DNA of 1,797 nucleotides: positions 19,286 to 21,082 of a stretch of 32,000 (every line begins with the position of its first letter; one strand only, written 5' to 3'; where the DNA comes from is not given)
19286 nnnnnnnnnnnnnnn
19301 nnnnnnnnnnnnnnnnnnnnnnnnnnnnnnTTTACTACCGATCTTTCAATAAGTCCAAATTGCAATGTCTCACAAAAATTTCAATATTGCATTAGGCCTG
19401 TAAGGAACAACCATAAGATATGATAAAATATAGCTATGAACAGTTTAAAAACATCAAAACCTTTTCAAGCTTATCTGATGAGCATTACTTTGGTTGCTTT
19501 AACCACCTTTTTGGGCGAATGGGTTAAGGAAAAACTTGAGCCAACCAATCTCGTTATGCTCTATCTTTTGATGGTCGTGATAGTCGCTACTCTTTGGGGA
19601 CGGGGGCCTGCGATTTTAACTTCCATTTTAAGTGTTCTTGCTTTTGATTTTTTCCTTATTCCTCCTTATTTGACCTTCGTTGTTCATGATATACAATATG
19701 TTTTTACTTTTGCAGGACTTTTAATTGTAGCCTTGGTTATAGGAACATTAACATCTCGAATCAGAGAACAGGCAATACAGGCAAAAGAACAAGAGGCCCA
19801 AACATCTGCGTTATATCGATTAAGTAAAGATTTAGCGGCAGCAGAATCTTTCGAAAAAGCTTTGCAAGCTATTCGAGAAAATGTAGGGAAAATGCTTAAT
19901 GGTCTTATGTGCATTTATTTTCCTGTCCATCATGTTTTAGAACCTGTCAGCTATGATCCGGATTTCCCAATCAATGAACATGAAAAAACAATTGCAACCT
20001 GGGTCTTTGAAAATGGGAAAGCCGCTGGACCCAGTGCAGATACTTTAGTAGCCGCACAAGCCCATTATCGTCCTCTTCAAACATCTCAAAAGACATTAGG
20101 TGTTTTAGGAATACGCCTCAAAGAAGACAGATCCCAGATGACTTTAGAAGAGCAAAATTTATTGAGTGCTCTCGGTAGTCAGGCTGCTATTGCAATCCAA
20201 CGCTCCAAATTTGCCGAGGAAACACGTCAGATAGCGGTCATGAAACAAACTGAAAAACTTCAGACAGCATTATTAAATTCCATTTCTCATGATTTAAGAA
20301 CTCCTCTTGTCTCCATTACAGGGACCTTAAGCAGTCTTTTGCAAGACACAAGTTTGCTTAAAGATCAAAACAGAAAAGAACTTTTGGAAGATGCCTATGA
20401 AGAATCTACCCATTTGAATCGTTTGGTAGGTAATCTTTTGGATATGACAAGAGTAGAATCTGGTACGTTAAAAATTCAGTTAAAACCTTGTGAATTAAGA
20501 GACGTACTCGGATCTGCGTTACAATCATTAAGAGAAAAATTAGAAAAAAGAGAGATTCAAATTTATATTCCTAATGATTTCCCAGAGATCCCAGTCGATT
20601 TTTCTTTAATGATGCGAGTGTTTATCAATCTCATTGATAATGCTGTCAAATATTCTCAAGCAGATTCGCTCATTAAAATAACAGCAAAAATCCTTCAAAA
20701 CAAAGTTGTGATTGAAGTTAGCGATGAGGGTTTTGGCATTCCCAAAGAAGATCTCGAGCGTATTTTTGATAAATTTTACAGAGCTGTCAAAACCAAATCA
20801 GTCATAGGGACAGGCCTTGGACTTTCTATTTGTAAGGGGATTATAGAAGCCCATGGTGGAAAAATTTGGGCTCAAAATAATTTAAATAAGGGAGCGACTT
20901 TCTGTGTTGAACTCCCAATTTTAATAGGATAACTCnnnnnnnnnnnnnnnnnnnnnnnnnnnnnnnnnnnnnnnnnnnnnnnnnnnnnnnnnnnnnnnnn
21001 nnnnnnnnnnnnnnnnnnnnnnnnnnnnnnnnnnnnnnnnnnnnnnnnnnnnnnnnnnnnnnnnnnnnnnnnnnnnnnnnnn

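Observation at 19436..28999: Kdp locus encodes two reciprocally degenerated KdpD paralogues instead of one sensor kinase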

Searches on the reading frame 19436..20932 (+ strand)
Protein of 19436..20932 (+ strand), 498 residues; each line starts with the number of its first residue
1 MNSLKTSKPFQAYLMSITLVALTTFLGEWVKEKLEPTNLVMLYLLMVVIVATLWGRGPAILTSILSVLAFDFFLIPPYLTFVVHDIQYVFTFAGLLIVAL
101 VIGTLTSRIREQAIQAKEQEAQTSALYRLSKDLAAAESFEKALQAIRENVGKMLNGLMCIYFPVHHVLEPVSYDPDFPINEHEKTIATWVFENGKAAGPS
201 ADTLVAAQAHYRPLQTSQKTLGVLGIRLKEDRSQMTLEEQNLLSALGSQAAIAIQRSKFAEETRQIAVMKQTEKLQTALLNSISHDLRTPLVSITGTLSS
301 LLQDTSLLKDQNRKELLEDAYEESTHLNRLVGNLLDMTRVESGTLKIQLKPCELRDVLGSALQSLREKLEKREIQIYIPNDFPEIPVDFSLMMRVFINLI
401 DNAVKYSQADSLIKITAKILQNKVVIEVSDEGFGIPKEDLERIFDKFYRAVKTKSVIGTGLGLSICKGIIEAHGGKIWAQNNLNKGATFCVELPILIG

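Call 3: search_protein_families(library=pfam, proteins=[window:19436-20932:+], max_evalue=0.01)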
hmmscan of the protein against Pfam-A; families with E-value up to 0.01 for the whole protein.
window:19436-20932:+ (498 aa): 6 families
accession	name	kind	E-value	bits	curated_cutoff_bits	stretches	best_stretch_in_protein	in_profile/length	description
PF13493.11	DUF4118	-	1.2e-31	109.1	28.4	1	13-118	1-106/107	Domain of unknown function (DUF4118)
PF02518.31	HATPase_c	-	7.2e-29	100.9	26.4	1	391-495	5-109/111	Histidine kinase-, DNA gyrase B-, and HSP90-like ATPase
PF00512.31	HisKA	-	2.9e-14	53.3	26.9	1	277-343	3-66/66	His Kinase A (phospho-acceptor) domain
PF13492.12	GAF_3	-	1.5e-09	38.8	27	1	140-256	3-129/129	GAF domain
PF14501.12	HATPase_c_5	-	0.00038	20.8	22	1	393-482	7-91/102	GHKL domain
PF13185.12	GAF_2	-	0.0013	19.3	28.6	1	210-255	92-136/136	GAF domain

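Call 7: search_protein_families(library=ncbifam, proteins=[window:19436-20932:+], max_evalue=0.001)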
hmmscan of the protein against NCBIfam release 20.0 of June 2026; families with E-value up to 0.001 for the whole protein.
window:19436-20932:+ (498 aa): 86 families (the best 25 are shown)
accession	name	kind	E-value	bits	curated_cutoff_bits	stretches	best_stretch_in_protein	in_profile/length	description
NF007793.0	PRK10490.1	equivalog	2.1e-116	390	1123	1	8-494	397-881/895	two-component system sensor histidine kinase KdpD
NF046044.1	PnpS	equivalog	3.4e-56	190.9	400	1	264-494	158-390/390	two-component system histidine kinase PnpS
NF006800.0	PRK09303.1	equivalog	1.1e-49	169.4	342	1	267-496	143-378/383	histidine kinase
NF033092.0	HK_WalK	equivalog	5e-48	164.1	725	1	270-495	366-594/594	cell wall metabolism sensor histidine kinase WalK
NF033091.0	HK_VanS_ACDEFG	equivalog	9.6e-47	159.5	400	1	264-494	62-293/293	vancomycin resistance histidine kinase VanS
NF047874.1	MASE3_PAS_HK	subfamily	1.3e-46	159.6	560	1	255-495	377-625/655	MASE3 domain-containing sensor histidine kinase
TIGR02966.1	phoR_proteo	equivalog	4.1e-46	157.5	334.2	1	260-492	98-332/333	phosphate regulon sensor histidine kinase PhoR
TIGR02956.1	TMAO_torS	equivalog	5.3e-41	140.7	676.5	1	271-495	459-682/967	TMAO reductase system sensor histidine kinase/response regulator TorS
NF045911.1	TCSHisKinNblS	equivalog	6.2e-41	140.4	1000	1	274-495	386-620/621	two-component system sensor histidine kinase NblS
NF008468.0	PRK11360.1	equivalog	2.4e-39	135.2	646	1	260-495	378-608/616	two-component system sensor histidine kinase AtoS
NF011874.0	PRK15347.1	equivalog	1e-38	133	852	1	256-495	380-614/921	two component system sensor kinase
NF053855.1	HisKinPhoRBctds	equivalog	1.2e-38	132.9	500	1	254-492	339-580/583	two-component system sensor histidine kinase PhoR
TIGR01386.1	cztS_silS_copS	subfamily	2.9e-38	132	292.55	1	282-494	247-457/457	heavy metal sensor histidine kinase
NF012163.2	BaeS_SmeS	equivalog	3.5e-38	131.7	500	1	264-493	227-456/457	sensor histidine kinase efflux regulator BaeS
NF033093.1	HK_VicK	exception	4e-38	131.2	680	1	276-494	209-434/448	cell wall metabolism sensor histidine kinase VicK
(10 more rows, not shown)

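Call 18: find_homologous_proteins(query=window:19436-20932:+)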
Query window:19436-20932:+ (498 aa): 7839 proteins with E <= 0.001 among 8000 candidates; the best 120 are listed.
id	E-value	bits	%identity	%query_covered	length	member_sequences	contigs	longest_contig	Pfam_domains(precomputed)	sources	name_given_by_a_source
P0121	0.0e+0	1085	100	100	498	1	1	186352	PF02518.32,PF13492.13,PF00512.32,PF13493.12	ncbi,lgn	-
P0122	2.1e-200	685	64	97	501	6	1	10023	PF02518.32,PF13492.13,PF00512.32,PF13493.12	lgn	-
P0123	3.0e-200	684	64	97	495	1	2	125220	PF02518.32,PF13492.13,PF00512.32,PF13493.12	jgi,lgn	-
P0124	1.4e-198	679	63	97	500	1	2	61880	PF02518.32,PF13492.13,PF00512.32,PF13493.12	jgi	jgi:two-component system sensor histidine kinase KdpD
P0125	1.4e-197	675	63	99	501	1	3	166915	PF02518.32,PF13492.13,PF00512.32,PF13493.12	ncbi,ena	-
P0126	1.7e-197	675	64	97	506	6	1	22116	PF02518.32,PF13492.13,PF00512.32,PF13493.12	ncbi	-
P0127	1.8e-196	672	62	99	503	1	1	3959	PF02518.32,PF13492.13,PF00512.32,PF13493.12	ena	-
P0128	5.4e-196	670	63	97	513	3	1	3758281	PF02518.32,PF13492.13,PF00512.32,PF13493.12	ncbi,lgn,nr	ncbi:MAG: DUF4118 domain-containing protein [Candidatus Jettenia sp. CY-1]|nr:MAG: DUF4118 domain-co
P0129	2.1e-194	665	62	99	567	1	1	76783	PF02518.32,PF13492.13,PF00512.32,PF13493.12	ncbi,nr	ncbi:MAG: DUF4118 domain-containing protein [Candidatus Kuenenia sp.]|nr:DUF4118 domain-containing p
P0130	3.3e-194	664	61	99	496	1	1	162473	PF02518.32,PF13492.13,PF00512.32,PF13493.12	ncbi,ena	-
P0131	4.1e-194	664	63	97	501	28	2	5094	PF02518.32,PF13492.13,PF00512.32,PF13493.12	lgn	-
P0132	2.1e-193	662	62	99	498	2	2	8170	PF02518.32,PF13492.13,PF00512.32,PF13493.12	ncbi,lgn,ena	ncbi:MAG TPA: DUF4118 domain-containing protein [Candidatus Brocadiaceae bacterium]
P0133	6.6e-193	660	62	97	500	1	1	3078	PF02518.32,PF13492.13,PF00512.32,PF13493.12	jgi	-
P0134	1.5e-192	659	63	97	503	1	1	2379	PF02518.32,PF13492.13,PF00512.32,PF13493.12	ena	-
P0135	2.0e-192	658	62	95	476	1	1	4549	PF02518.32,PF13492.13,PF00512.32,PF13493.12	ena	-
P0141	5.4e-188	644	61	97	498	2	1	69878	PF02518.32,PF13492.13,PF00512.32,PF13493.12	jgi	-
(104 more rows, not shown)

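Call 19: find_encoding_contigs(protein=P0128, flank=10000, max_places=2)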
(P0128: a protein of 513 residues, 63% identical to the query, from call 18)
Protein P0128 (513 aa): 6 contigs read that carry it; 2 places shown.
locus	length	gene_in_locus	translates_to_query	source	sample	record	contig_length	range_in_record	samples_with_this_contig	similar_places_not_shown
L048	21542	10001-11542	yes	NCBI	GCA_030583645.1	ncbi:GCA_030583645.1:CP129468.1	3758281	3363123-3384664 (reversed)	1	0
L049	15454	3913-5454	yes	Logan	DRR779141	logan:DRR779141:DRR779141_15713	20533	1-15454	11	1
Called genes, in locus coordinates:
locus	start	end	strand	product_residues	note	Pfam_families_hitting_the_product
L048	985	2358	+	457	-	PF17767:NAPRTase_N, PF01729:QRPTase_C, PF04095:NAPRTase, PF17956:NAPRTase_C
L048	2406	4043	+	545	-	PF00795:CN_hydrolase, PF02540:NAD_synthase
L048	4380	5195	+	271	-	PF01177:Asp_Glu_race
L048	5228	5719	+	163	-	PF02915:Rubrerythrin, PF21349:RUBY_RBDX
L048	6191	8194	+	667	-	PF13520:AA_permease_2, PF00324:AA_permease (weak)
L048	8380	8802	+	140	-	PF00690:Cation_ATPase_N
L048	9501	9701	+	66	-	PF00689:Cation_ATPase_C (weak)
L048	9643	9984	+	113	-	PF00689:Cation_ATPase_C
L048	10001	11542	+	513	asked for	PF13493:DUF4118, PF13492:GAF_3 (weak), PF00512:HisKA, PF02518:HATPase_c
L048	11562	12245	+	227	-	PF00072:Response_reg, PF00486:Trans_reg_C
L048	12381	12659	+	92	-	PF05015:HigB-like_toxin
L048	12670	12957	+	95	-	PF01381:HTH_3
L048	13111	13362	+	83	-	-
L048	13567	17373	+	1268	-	-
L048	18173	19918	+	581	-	PF03814:KdpA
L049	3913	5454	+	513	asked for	PF13493:DUF4118, PF13492:GAF_3 (weak), PF00512:HisKA, PF02518:HATPase_c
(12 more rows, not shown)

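Call 20: find_encoding_contigs(protein=P0123, flank=10000, max_places=2)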
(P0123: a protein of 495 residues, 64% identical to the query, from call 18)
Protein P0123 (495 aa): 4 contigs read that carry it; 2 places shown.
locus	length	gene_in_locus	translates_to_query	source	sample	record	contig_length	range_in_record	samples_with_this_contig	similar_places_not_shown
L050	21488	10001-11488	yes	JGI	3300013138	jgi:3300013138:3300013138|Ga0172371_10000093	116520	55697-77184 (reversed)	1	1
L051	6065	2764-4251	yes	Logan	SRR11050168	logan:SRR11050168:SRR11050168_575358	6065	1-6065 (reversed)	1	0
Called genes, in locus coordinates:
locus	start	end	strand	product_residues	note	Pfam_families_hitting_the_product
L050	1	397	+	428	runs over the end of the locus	PF04055:Radical_SAM, PF02579:Nitro_FeMo-Co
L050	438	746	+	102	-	-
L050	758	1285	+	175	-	PF13673:Acetyltransf_10, PF00583:Acetyltransf_1, PF13508:Acetyltransf_7, PF08445:FR47 (weak)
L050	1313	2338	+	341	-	PF16983:MFS_MOT1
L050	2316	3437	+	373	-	PF00682:HMGL-like, PF22617:HCS_D2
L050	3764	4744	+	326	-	PF00365:PFK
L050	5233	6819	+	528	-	PF00909:Ammonium_transp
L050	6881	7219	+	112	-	PF00543:P-II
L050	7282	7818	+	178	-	-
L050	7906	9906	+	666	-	PF13520:AA_permease_2, PF00324:AA_permease (weak)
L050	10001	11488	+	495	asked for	PF13493:DUF4118, PF13492:GAF_3, PF00512:HisKA, PF02518:HATPase_c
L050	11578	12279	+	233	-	PF00072:Response_reg, PF00486:Trans_reg_C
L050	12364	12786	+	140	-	-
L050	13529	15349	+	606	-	PF03814:KdpA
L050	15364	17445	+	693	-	PF12710:HAD (faint), PF00122:E1-E2_ATPase, PF00702:Hydrolase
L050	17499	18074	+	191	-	PF02669:KdpC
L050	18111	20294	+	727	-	PF02702:KdpD, PF00582:Usp, PF13493:DUF4118, PF13185:GAF_2 (faint), PF13492:GAF_3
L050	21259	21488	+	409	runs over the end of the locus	PF00909:Ammonium_transp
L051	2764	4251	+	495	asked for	PF13493:DUF4118, PF13492:GAF_3, PF00512:HisKA, PF02518:HATPase_c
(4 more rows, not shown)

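Call 47: find_encoding_contigs(protein=P0129, flank=10000, max_places=1)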
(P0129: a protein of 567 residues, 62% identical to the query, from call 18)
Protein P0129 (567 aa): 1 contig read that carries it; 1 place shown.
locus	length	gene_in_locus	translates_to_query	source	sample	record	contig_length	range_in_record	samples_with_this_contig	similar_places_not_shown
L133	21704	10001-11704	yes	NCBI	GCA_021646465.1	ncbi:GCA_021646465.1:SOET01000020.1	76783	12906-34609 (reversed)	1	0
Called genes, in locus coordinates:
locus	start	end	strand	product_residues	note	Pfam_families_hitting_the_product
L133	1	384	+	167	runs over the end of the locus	PF00731:AIRC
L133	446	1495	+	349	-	PF01008:IF-2B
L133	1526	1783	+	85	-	-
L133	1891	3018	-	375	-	-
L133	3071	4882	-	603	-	PF01968:Hydantoinase_A (faint), PF13941:MutL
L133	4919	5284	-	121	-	-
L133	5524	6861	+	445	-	PF00291:PALP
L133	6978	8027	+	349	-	PF01595:CNNM, PF00571:CBS (weak)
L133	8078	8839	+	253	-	PF23023:Anti-Pycsar_Apyc1, PF00753:Lactamase_B, PF12706:Lactamase_B_2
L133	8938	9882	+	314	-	-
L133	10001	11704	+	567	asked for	PF13493:DUF4118, PF13492:GAF_3 (weak), PF00512:HisKA, PF02518:HATPase_c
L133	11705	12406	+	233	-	PF00072:Response_reg, PF00486:Trans_reg_C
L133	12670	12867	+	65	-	PF09957:VapB_antitoxin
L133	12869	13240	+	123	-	PF01850:PIN (weak)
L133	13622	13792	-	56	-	-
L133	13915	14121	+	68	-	-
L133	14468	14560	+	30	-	PF09604:Potass_KdpF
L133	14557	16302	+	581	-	PF03814:KdpA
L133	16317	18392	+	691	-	PF00122:E1-E2_ATPase, PF00702:Hydrolase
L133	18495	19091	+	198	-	PF02669:KdpC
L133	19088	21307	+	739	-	PF02702:KdpD, PF00582:Usp, PF13493:DUF4118, PF13492:GAF_3 (weak)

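Call 48: find_encoding_contigs(protein=P0141, flank=10000, max_places=1)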
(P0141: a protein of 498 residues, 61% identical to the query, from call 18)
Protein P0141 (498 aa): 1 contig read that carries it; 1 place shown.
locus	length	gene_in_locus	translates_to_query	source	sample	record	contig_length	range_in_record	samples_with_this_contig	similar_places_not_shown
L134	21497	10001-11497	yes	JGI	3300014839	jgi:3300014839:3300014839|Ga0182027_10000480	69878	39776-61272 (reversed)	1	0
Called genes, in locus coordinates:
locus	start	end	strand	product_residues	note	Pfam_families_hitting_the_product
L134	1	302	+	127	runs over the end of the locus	PF00072:Response_reg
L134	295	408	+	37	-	-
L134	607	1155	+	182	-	PF01814:Hemerythrin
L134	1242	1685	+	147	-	PF00210:Ferritin, PF02915:Rubrerythrin (weak), PF13668:Ferritin_2 (faint)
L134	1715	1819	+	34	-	-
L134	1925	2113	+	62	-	PF12797:Fer4_2 (weak), PF12837:Fer4_6 (weak), PF00037:Fer4 (weak), PF13459:Fer4_15, PF14697:Fer4_21 (weak), PF13370:Fer4_13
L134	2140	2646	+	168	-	PF01965:DJ-1_PfpI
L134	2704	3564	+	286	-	PF00578:AhpC-TSA, PF08534:Redoxin, PF01329:Pterin_4a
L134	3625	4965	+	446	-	PF00437:T2SSE, PF13191:AAA_16 (faint)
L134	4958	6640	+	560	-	PF01558:POR, PF02776:TPP_enzyme_N (weak), PF01855:POR_N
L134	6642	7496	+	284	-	PF02775:TPP_enzyme_C, PF12367:PFO_beta_C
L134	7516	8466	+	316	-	PF00056:Ldh_1_N, PF02866:Ldh_1_C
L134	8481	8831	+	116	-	-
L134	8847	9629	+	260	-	PF12740:PETase, PF01738:DLH, PF12146:Hydrolase_4 (faint), PF00326:Peptidase_S9 (faint)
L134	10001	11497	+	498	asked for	PF13493:DUF4118, PF13492:GAF_3 (faint), PF00512:HisKA, PF02518:HATPase_c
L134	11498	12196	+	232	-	PF00072:Response_reg, PF00486:Trans_reg_C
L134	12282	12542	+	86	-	-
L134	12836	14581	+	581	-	PF03814:KdpA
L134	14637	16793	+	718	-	PF00122:E1-E2_ATPase, PF00702:Hydrolase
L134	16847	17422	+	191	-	PF02669:KdpC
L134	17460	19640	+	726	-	PF02702:KdpD, PF00582:Usp (weak), PF13493:DUF4118, PF13185:GAF_2 (faint), PF13492:GAF_3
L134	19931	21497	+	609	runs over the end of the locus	PF00662:Proton_antipo_N (weak), PF00361:Proton_antipo_M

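Call 49: find_encoding_contigs(protein=P0125, flank=10000, max_places=1)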
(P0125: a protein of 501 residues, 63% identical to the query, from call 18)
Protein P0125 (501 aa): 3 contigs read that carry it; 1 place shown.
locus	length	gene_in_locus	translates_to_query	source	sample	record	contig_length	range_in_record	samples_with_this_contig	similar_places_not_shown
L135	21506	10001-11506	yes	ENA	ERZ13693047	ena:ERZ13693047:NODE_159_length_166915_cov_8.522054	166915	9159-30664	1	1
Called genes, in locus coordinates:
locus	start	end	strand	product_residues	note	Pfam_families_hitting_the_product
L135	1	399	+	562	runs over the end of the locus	-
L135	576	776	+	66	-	-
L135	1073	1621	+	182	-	PF20042:DUF6444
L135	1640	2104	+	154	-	PF03050:DDE_Tnp_IS66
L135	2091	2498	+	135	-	PF03050:DDE_Tnp_IS66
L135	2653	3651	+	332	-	PF01867:Cas_Cas1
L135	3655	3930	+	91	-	PF09827:CRISPR_Cas2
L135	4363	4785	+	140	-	PF05635:23S_rRNA_IVP, PF22296:bAvd (faint)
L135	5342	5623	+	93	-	PF04014:MazE_antitoxin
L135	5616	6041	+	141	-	-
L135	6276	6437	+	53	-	-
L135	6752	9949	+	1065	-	PF00359:PTS_EIIA_2, PF00690:Cation_ATPase_N, PF00122:E1-E2_ATPase, PF13246:Cation_ATPase, PF00702:Hydrolase, PF00689:Cation_ATPase_C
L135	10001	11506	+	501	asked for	PF13493:DUF4118, PF13492:GAF_3, PF00512:HisKA, PF02518:HATPase_c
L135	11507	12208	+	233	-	PF00072:Response_reg, PF00486:Trans_reg_C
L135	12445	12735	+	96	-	-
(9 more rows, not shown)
